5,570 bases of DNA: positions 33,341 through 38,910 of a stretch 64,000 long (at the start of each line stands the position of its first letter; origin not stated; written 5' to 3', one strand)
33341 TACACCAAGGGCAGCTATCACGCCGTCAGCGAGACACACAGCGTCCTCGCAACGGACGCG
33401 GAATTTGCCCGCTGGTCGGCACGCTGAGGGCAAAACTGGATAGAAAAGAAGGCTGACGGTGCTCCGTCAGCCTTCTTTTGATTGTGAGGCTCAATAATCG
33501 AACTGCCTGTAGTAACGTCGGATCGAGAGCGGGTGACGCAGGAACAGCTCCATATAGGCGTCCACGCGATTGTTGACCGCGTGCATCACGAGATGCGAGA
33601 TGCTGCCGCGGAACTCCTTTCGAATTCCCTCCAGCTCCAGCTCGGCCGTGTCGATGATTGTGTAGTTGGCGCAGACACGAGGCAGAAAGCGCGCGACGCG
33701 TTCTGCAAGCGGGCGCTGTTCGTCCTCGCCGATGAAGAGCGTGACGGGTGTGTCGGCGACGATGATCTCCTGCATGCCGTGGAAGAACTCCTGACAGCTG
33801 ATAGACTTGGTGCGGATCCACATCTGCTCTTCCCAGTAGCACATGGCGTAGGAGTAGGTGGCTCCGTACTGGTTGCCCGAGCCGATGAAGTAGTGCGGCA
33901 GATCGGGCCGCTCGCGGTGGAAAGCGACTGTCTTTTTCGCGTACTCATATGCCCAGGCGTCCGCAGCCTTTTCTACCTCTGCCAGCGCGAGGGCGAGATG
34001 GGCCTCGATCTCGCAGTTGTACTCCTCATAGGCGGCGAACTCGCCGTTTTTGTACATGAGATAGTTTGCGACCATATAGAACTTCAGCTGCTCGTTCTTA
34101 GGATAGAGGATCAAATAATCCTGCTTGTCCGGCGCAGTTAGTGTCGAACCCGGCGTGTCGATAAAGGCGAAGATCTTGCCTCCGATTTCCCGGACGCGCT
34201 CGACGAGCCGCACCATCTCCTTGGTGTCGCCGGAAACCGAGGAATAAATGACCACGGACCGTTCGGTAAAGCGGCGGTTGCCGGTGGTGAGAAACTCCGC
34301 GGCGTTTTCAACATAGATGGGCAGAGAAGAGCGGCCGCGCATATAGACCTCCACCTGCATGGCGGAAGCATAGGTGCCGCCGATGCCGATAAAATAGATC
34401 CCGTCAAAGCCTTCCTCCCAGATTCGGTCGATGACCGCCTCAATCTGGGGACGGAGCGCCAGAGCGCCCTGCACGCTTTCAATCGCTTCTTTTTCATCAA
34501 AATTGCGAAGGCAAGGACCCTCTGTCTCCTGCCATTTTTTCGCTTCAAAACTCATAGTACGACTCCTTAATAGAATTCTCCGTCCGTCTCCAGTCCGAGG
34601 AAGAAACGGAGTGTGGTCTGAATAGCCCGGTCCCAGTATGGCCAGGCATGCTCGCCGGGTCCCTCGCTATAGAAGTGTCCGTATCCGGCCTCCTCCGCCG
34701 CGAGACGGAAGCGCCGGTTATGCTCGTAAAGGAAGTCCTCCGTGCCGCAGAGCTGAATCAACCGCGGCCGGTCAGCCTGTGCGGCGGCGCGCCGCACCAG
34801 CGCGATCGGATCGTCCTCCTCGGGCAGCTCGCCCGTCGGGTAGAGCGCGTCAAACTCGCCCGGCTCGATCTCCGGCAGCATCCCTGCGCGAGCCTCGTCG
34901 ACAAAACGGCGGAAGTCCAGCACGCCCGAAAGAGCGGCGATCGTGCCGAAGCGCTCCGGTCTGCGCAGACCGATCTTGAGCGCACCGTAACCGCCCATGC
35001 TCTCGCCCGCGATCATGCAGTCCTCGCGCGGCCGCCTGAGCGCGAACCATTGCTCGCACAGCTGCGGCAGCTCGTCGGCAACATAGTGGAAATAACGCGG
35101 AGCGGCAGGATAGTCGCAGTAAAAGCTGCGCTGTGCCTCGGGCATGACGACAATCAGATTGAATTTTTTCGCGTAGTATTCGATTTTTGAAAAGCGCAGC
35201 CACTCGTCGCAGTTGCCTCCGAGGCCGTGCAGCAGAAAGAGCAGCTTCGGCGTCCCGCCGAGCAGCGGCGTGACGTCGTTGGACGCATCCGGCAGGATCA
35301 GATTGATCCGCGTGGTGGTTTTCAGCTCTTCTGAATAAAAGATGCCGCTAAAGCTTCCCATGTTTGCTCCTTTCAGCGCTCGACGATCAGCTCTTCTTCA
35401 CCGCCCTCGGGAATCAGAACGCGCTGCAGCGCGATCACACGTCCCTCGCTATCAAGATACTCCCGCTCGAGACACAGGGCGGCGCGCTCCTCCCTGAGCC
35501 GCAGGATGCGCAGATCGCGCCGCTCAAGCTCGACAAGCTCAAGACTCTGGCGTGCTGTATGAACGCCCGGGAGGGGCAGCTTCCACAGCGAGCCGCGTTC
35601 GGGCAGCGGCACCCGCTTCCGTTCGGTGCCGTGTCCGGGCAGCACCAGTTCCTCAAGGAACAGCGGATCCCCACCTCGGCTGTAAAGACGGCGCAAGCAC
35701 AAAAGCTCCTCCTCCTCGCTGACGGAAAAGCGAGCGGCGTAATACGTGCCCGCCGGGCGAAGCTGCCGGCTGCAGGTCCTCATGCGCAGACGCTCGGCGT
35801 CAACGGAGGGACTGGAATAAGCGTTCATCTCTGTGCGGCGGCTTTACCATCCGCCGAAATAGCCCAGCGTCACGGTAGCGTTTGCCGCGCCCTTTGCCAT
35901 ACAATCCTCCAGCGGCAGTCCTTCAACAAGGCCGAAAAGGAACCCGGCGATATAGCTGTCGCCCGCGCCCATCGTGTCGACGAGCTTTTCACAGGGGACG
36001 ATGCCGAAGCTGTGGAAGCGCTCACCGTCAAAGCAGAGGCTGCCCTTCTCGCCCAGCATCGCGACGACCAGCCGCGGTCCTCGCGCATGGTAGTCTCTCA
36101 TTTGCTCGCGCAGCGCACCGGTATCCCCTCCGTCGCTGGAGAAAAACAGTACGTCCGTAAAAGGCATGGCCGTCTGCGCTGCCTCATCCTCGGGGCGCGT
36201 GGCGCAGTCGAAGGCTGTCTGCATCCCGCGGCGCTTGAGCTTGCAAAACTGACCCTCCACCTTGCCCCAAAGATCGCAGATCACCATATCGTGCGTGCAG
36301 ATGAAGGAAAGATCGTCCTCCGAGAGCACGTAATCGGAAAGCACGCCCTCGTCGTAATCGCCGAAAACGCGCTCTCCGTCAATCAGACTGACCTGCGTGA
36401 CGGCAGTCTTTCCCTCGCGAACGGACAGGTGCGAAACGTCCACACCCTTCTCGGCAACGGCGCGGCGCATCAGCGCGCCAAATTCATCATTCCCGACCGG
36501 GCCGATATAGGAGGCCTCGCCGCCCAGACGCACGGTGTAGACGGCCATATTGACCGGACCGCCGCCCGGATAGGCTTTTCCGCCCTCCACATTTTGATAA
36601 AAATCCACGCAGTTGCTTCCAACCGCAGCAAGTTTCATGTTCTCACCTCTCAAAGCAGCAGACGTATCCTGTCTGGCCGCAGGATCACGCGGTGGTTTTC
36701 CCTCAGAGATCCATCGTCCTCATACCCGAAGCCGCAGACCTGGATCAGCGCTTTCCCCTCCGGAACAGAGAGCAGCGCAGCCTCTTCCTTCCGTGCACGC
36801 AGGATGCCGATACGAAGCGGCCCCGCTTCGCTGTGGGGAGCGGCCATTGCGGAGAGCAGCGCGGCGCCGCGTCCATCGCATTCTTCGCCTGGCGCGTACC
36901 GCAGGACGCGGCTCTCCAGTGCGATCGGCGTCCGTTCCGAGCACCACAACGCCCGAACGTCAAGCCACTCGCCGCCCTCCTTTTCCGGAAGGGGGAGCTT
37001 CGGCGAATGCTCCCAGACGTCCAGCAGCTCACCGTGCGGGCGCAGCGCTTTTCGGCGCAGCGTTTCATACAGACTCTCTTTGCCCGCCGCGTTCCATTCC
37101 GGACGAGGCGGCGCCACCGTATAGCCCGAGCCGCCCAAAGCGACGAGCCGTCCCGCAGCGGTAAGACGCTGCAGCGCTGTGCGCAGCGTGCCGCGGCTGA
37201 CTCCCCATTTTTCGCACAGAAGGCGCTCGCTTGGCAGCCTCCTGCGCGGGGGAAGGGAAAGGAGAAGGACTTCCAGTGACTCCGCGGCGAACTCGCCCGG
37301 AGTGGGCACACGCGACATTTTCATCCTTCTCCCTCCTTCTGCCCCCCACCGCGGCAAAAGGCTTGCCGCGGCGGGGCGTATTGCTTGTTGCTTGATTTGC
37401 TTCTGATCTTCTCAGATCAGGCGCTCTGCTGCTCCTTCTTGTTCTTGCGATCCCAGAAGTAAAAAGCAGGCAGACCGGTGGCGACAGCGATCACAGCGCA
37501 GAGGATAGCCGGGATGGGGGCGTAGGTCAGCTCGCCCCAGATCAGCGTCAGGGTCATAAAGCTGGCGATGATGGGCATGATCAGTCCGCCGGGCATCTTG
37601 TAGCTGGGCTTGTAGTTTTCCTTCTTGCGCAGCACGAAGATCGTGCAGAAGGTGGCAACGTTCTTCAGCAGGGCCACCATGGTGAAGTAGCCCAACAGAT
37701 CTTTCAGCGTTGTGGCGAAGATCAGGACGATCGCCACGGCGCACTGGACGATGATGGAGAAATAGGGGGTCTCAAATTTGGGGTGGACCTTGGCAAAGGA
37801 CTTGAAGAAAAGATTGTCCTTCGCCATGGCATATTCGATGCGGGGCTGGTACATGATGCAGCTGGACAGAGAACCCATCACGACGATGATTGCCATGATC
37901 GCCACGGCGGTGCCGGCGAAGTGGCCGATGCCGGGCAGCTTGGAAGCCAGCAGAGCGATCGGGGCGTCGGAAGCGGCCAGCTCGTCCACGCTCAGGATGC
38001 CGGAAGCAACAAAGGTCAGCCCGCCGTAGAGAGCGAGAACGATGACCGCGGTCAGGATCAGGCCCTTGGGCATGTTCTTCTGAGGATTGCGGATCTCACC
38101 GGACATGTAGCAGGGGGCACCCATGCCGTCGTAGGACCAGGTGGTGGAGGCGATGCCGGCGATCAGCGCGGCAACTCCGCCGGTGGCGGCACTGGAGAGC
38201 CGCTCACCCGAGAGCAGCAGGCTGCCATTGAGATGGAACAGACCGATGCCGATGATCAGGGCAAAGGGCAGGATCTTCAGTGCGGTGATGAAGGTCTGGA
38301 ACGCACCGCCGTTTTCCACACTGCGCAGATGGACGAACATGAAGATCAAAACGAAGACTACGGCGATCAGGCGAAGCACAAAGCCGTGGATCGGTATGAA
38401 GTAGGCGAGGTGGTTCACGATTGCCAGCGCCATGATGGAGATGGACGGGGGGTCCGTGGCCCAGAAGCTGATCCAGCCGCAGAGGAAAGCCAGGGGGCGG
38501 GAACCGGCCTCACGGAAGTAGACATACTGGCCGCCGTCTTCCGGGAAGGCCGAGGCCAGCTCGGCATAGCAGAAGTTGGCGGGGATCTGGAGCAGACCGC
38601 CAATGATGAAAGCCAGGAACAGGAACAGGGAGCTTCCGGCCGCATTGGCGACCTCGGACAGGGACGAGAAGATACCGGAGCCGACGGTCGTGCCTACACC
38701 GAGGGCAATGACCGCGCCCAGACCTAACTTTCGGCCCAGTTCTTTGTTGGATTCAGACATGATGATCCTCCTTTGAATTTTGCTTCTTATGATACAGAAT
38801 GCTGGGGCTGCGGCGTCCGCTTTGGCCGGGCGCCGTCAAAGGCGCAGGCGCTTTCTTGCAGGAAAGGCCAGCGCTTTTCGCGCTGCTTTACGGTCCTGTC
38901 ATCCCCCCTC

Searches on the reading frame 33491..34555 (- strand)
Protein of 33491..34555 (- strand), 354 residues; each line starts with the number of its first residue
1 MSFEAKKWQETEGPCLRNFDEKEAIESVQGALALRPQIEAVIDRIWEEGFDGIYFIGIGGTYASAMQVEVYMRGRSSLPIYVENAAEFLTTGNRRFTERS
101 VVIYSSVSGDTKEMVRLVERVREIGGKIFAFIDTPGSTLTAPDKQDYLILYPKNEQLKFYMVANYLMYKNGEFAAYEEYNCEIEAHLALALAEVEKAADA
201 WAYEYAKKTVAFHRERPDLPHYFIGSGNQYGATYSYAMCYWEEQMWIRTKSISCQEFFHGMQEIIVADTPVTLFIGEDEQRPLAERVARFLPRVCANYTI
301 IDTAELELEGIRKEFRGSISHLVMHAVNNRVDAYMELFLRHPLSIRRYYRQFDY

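Call 32: search_protein_families(library=pfam, proteins=[window:33491-34555:-], max_evalue=0.001)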
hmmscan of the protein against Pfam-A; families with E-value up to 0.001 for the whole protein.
window:33491-34555:- (354 aa): 1 family
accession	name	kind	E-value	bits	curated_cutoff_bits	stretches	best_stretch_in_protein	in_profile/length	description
PF01380.27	SIS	-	1.3e-10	41.7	25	1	53-143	8-98/131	SIS domain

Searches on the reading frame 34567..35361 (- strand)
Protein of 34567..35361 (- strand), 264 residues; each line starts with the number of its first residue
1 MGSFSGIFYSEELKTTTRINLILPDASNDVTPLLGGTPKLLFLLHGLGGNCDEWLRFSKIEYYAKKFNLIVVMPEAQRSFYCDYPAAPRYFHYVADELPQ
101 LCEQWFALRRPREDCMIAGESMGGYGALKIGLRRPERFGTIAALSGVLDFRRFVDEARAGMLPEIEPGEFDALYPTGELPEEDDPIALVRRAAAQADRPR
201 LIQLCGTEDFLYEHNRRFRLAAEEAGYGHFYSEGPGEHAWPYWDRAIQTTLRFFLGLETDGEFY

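Call 32: search_protein_families(library=pfam, proteins=[window:34567-35361:-], max_evalue=0.001)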
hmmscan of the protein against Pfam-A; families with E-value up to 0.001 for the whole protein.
window:34567-35361:- (264 aa): 4 families
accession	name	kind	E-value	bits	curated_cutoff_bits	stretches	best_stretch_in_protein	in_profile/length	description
PF00756.26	Esterase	-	3.2e-23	83.3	22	1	10-253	1-250/251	Putative esterase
PF02230.22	Abhydrolase_2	-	4.5e-07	30.4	23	0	95-155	87-147/217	Phospholipase/Carboxylesterase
PF00326.27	Peptidase_S9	-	0.00019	21.4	22.6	1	113-161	64-111/213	Prolyl oligopeptidase family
PF12146.15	Hydrolase_4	-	0.00038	20.3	27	1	92-154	56-117/239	Serine aminopeptidase, S33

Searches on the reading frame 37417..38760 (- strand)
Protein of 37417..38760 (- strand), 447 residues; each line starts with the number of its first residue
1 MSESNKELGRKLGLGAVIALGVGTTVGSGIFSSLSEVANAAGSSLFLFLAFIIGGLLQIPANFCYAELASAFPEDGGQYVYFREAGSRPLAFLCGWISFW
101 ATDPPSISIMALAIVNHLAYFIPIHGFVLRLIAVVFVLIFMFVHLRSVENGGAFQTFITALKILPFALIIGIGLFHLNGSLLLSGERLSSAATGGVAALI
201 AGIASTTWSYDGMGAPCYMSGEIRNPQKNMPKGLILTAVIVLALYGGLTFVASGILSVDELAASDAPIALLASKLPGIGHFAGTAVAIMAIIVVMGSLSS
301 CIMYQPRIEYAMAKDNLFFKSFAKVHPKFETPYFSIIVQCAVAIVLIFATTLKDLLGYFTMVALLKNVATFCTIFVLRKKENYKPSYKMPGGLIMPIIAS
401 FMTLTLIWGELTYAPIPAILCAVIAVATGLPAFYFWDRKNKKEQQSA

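Call 32: search_protein_families(library=pfam, proteins=[window:37417-38760:-], max_evalue=0.001)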
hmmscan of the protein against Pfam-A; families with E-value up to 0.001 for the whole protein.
window:37417-38760:- (447 aa): 2 families
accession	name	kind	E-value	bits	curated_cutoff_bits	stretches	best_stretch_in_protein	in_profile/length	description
PF13520.12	AA_permease_2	-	7.6e-54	183.7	27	1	12-407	1-405/427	Amino acid permease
PF00324.27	AA_permease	-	1.2e-35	123.5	24.6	1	18-417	3-427/470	Amino acid permease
